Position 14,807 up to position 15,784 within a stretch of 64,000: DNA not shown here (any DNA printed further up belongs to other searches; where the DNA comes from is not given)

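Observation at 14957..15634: Glutaredoxin 2 (grxB) is translationally coupled inside the mevalonate operon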

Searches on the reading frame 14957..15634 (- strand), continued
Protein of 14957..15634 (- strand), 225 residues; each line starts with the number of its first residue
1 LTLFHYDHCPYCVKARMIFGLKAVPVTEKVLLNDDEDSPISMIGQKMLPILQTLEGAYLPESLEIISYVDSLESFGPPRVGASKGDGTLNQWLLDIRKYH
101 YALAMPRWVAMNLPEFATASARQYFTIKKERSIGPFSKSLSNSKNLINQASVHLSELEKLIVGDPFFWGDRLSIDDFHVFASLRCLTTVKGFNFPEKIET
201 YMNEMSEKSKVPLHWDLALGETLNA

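Call 18: find_encoding_contigs(protein=P0065, flank=8000, max_places=2)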
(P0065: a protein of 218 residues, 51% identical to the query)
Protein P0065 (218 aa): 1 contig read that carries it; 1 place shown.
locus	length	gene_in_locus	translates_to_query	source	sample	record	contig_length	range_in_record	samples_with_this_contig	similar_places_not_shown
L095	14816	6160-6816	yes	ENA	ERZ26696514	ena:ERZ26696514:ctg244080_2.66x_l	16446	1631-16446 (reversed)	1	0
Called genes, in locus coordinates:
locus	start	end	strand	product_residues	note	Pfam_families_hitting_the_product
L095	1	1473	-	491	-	?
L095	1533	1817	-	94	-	-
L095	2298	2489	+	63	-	PF01632:Ribosomal_L35p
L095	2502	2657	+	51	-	PF00453:Ribosomal_L20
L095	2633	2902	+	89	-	PF00453:Ribosomal_L20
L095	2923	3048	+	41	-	-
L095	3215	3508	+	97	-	-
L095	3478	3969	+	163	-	PF01645:Glu_synthase (faint), PF01070:FMN_dh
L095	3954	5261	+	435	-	PF00368:HMG-CoA_red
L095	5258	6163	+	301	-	-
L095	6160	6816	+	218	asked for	PF13417:GST_N_3, PF13409:GST_N_2, PF04399:Glutaredoxin2_C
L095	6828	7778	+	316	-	PF22700:MVD-like_N, PF18376:MDD_C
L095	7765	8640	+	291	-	PF00288:GHMP_kinases_N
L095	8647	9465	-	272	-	-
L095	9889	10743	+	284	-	-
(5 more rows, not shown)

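Call 19: find_encoding_contigs(protein=P0039, flank=8000, max_places=2)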
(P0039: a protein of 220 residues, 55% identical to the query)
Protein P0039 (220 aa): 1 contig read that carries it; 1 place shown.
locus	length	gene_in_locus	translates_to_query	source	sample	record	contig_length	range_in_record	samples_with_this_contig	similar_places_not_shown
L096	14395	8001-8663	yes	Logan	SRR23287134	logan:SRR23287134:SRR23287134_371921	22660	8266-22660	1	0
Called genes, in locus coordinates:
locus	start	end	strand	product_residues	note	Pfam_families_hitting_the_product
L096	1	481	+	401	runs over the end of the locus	-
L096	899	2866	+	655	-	PF02824:TGS (weak), PF07973:tRNA_SAD, PF00587:tRNA-synt_2b, PF03129:HGTP_anticodon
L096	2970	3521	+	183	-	PF05198:IF3_N, PF00707:IF3_C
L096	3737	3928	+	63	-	PF01632:Ribosomal_L35p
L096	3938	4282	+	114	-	PF00453:Ribosomal_L20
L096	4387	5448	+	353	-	PF01070:FMN_dh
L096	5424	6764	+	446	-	PF00368:HMG-CoA_red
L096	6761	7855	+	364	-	-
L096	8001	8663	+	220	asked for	PF13417:GST_N_3, PF13409:GST_N_2, PF04399:Glutaredoxin2_C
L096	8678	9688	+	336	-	PF22700:MVD-like_N, PF18376:MDD_C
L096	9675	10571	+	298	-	PF00288:GHMP_kinases_N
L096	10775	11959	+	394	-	PF18027:Pepdidase_M14_N, PF00246:Peptidase_M14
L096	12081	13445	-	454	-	PF01773:Nucleos_tra2_N, PF07670:Gate, PF07662:Nucleos_tra2_C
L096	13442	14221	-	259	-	PF00588:SpoU_methylase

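Call 20: find_encoding_contigs(protein=P0057, flank=8000, max_places=2)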
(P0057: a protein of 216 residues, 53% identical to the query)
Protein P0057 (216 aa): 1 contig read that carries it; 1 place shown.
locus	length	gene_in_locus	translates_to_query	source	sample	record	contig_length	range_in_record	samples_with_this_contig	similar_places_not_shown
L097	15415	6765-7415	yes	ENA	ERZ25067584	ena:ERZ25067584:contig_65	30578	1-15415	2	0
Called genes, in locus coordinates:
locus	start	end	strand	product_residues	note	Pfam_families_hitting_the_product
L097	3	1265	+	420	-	?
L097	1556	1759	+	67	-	PF05198:IF3_N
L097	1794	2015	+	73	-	PF00707:IF3_C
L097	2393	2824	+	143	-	PF00453:Ribosomal_L20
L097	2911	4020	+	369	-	PF01070:FMN_dh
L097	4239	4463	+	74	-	PF00313:CSD, PF08206:OB_RNB (weak)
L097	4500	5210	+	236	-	PF00368:HMG-CoA_red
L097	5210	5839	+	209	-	PF00368:HMG-CoA_red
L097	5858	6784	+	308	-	-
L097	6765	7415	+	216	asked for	PF13417:GST_N_3, PF13409:GST_N_2, PF04399:Glutaredoxin2_C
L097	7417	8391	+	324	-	PF22700:MVD-like_N, PF18376:MDD_C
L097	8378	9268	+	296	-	PF00288:GHMP_kinases_N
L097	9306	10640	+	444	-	PF02881:SRP54_N, PF13401:AAA_22, PF00448:SRP54, PF02978:SRP_SPB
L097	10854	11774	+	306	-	PF00022:Actin, PF06723:MreB_Mbl, PF00012:HSP70, PF14450:FtsA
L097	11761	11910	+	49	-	PF06723:MreB_Mbl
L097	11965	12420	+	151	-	-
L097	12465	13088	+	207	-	PF13036:LpoB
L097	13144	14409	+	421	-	-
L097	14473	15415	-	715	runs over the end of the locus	PF00580:UvrD-helicase, PF01443:Viral_helicase1 (faint), PF13245:AAA_19, PF13361:UvrD_C, PF13538:UvrD_C_2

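Call 21: find_encoding_contigs(protein=P0024, flank=8000, max_places=2)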
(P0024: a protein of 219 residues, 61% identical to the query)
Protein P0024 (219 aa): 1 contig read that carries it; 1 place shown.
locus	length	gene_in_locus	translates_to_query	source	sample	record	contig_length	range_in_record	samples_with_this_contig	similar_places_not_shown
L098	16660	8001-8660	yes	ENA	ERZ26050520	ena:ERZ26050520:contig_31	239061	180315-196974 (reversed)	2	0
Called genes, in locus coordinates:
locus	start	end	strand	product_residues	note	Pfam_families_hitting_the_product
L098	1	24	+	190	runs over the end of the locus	-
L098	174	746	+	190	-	-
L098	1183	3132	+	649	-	PF02824:TGS, PF07973:tRNA_SAD, PF00587:tRNA-synt_2b, PF03129:HGTP_anticodon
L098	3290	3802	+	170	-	PF05198:IF3_N, PF00707:IF3_C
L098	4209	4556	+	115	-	PF00453:Ribosomal_L20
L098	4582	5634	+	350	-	PF01070:FMN_dh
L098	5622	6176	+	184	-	PF00368:HMG-CoA_red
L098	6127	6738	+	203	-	PF00368:HMG-CoA_red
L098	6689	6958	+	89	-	-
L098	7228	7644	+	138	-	-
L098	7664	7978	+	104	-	-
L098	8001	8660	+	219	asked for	PF00462:Glutaredoxin (weak), PF13417:GST_N_3, PF13409:GST_N_2, PF04399:Glutaredoxin2_C, PF14497:GST_C_3 (faint)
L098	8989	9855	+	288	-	PF12784:PDDEXK_2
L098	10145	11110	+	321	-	PF22700:MVD-like_N, PF18376:MDD_C (weak)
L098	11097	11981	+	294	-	PF00288:GHMP_kinases_N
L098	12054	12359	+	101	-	-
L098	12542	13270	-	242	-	PF00588:SpoU_methylase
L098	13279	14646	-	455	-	PF00072:Response_reg, PF00158:Sigma54_activat, PF14532:Sigma54_activ_2, PF07724:AAA_2 (weak), PF07728:AAA_5, PF25601:AAA_lid_14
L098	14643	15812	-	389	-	PF00512:HisKA, PF02518:HATPase_c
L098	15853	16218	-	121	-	-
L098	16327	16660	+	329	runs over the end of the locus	PF06574:FAD_syn, PF01467:CTP_transf_like (weak), PF01687:Flavokinase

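Call 22: find_encoding_contigs(protein=P0015, flank=8000, max_places=2)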
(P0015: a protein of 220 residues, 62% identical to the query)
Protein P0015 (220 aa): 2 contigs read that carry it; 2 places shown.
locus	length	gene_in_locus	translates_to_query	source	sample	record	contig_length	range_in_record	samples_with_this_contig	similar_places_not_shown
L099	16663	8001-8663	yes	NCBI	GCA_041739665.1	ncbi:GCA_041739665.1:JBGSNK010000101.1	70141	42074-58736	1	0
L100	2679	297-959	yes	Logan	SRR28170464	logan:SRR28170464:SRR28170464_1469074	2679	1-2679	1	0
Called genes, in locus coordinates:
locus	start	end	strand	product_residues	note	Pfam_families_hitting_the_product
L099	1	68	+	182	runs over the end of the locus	PF00034:Cytochrom_C, PF13442:Cytochrome_CBB3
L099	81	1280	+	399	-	-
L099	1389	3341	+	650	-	PF02824:TGS, PF07973:tRNA_SAD, PF00587:tRNA-synt_2b, PF03129:HGTP_anticodon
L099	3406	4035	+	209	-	PF05198:IF3_N, PF00707:IF3_C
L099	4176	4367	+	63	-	PF01632:Ribosomal_L35p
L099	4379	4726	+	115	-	PF00453:Ribosomal_L20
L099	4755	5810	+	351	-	PF01070:FMN_dh (weak)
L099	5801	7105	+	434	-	PF00368:HMG-CoA_red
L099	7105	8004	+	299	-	-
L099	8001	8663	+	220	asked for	PF13417:GST_N_3, PF13409:GST_N_2, PF04399:Glutaredoxin2_C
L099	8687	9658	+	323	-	PF22700:MVD-like_N, PF18376:MDD_C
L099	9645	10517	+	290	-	PF00288:GHMP_kinases_N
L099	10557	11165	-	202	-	PF07027:DUF1318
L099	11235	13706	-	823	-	-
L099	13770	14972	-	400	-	PF07228:SpoIIE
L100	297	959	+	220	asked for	PF13417:GST_N_3, PF13409:GST_N_2, PF04399:Glutaredoxin2_C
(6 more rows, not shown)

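Call 23: find_encoding_contigs(protein=P0052, flank=8000, max_places=2)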
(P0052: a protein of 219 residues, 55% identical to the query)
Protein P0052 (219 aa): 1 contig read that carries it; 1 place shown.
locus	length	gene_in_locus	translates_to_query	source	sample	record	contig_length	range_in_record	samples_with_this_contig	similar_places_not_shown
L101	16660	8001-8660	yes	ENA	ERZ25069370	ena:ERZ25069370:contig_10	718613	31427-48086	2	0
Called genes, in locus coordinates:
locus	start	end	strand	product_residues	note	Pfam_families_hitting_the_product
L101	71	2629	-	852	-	PF00580:UvrD-helicase, PF13245:AAA_19, PF13538:UvrD_C_2 (faint), PF13361:UvrD_C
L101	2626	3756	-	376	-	PF00459:Inositol_P, PF03819:MazG (faint), PF12643:MazG-like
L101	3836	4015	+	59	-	PF00471:Ribosomal_L33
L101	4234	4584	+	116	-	PF00453:Ribosomal_L20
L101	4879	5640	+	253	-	PF01070:FMN_dh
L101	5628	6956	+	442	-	PF00368:HMG-CoA_red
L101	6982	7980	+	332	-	-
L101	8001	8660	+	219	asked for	PF13417:GST_N_3, PF13409:GST_N_2, PF04399:Glutaredoxin2_C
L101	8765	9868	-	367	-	PF13173:AAA_14, PF13635:DUF4143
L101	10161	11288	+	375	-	PF13173:AAA_14, PF13635:DUF4143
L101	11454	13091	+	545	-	-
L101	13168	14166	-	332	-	-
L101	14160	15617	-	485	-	PF04107:GCS2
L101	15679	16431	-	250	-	PF00106:adh_short, PF01370:Epimerase (weak), PF08659:KR, PF13561:adh_short_C2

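Call 33: search_solved_structures(query=window:14957-15634:-, show_alignments=1)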
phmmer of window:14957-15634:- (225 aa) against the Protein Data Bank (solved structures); distinct sequences matched with E-value up to 0.001: 5.
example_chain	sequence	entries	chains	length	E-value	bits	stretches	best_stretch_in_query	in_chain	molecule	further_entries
3ir4_A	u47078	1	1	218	2.4e-52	181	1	1-215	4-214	Glutaredoxin 2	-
4kx4_A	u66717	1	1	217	3.2e-51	177.3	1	1-215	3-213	Glutaredoxin-2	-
1g7o_A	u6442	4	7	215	4.3e-51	176.9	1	1-215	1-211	GLUTAREDOXIN 2 | Glutaredoxin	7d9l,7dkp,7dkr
4ksm_A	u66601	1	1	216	2.8e-48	167.7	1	1-215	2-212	Glutaredoxin-2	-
7tbs_A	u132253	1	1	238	2.4e-23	86.2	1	1-213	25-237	Glutaredoxin 2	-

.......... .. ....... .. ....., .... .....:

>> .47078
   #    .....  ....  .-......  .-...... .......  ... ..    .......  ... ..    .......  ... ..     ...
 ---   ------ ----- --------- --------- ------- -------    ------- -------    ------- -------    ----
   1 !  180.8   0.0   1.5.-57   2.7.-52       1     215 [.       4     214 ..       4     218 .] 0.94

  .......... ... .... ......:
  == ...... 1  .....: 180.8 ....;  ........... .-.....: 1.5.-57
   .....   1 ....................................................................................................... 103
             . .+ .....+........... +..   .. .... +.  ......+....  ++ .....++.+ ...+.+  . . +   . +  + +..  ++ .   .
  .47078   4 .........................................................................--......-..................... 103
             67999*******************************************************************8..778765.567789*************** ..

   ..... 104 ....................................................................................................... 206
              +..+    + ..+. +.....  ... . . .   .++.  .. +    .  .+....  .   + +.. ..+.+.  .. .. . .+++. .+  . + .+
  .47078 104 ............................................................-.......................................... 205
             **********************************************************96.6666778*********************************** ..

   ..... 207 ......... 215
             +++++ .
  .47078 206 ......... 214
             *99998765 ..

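Call 37: list_cluster_members(proteins=[P0001, P0002, P0004, P0015, P0028, P0038, P0121])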
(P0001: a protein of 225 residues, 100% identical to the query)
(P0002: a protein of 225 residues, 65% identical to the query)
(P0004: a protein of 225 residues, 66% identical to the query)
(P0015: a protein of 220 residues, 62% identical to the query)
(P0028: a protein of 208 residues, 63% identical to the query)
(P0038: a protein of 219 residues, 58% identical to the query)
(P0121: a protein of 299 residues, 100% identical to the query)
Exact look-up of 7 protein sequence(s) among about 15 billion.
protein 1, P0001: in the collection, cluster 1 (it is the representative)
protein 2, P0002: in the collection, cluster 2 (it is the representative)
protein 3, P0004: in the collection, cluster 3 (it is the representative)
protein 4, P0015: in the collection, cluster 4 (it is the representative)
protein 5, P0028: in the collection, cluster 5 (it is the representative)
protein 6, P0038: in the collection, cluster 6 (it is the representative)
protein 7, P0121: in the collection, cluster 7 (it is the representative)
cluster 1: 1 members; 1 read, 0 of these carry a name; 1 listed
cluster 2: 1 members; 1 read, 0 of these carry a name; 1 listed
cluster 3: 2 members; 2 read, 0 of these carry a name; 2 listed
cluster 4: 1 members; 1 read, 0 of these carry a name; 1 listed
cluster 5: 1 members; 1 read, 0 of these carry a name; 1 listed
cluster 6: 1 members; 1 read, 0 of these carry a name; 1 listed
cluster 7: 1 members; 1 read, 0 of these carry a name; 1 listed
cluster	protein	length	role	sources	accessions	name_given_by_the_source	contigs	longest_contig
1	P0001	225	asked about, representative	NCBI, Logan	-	-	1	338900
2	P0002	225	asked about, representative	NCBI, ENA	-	-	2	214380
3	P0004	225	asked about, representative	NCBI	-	-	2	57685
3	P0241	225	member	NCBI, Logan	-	-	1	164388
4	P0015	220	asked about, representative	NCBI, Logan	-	-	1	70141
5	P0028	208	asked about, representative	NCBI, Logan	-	-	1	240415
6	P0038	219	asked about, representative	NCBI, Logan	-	-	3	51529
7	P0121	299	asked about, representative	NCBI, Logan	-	-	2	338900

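Call 51: find_encoding_contigs(protein=P0096, flank=8000, max_places=2)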
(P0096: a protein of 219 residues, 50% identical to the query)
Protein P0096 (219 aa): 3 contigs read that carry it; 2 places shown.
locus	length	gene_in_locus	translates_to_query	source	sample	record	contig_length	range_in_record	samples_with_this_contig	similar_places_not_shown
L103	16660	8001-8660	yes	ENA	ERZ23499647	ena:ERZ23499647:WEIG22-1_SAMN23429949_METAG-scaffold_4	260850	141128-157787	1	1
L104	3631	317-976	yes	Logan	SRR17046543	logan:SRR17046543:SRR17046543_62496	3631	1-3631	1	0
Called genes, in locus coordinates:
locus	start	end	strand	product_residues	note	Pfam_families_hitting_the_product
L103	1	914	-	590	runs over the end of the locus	-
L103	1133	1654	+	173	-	PF09835:DUF2062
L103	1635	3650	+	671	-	PF05359:DUF748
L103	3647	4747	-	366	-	-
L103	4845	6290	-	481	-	PF00180:Iso_dh, PF18324:Isocitrate_DH_C_bact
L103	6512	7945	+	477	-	PF02028:BCCT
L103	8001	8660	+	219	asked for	PF00462:Glutaredoxin (weak), PF13417:GST_N_3, PF13409:GST_N_2, PF04399:Glutaredoxin2_C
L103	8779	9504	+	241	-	-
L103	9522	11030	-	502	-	PF01235:Na_Ala_symp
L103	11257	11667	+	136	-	PF01741:MscL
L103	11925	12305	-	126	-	PF14489:QueF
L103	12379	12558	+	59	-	-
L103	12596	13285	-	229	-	PF00588:SpoU_methylase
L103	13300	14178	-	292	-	PF17284:Spermine_synt_N, PF01564:Spermine_synth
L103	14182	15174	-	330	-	PF01536:SAM_decarbox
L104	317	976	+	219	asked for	PF00462:Glutaredoxin (weak), PF13417:GST_N_3, PF13409:GST_N_2, PF04399:Glutaredoxin2_C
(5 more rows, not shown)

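Call 52: find_encoding_contigs(protein=P0099, flank=8000, max_places=2)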
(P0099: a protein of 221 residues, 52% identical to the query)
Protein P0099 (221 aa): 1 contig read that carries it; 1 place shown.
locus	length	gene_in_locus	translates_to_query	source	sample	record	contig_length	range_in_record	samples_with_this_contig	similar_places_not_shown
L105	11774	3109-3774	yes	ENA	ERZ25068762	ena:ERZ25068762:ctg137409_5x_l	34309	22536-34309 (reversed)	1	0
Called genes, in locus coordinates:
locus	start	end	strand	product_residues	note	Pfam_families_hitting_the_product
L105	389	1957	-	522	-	PF01609:DDE_Tnp_1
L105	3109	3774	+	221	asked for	PF13417:GST_N_3, PF13409:GST_N_2 (weak), PF04399:Glutaredoxin2_C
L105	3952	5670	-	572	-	-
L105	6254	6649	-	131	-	PF14489:QueF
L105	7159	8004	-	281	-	PF00588:SpoU_methylase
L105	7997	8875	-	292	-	PF17284:Spermine_synt_N, PF01564:Spermine_synth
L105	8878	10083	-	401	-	PF01536:SAM_decarbox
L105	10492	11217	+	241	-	PF00535:Glycos_transf_2, PF10111:Glyco_tranf_2_2, PF13641:Glyco_tranf_2_3 (weak)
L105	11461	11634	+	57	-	-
